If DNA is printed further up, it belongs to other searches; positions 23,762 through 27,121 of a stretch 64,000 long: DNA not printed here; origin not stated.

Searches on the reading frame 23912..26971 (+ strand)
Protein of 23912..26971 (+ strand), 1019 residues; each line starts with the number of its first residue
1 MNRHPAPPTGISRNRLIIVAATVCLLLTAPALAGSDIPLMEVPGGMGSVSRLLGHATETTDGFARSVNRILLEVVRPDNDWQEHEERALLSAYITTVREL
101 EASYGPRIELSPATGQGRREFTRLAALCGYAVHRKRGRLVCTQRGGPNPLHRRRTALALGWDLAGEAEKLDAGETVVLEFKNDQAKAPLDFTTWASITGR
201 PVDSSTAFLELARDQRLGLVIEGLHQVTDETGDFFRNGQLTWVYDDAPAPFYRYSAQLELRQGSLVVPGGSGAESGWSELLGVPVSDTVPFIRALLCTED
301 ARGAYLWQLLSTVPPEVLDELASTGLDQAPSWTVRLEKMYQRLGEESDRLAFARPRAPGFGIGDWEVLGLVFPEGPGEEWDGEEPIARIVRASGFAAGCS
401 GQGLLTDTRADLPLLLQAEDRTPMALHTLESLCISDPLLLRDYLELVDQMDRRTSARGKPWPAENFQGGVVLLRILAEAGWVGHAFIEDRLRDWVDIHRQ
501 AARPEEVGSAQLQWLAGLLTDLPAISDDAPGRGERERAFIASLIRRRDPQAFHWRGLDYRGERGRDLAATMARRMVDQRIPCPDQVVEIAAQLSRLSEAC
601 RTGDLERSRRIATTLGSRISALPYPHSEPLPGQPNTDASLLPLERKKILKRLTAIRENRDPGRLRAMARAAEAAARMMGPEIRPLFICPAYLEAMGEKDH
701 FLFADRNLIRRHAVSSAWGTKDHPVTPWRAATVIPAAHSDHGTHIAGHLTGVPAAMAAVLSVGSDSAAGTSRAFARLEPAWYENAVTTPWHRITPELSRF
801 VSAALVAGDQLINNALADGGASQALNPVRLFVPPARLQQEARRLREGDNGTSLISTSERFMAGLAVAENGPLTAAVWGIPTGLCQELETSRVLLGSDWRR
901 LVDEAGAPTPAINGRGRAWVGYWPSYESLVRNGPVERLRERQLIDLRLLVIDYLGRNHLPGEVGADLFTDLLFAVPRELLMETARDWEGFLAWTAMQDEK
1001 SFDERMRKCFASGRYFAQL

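Call 69: find_encoding_contigs(protein=window:23912-26971:+, flank=10000, max_places=1)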
Protein window:23912-26971:+ (1019 aa): no gene with exactly this product is on record in the collection.
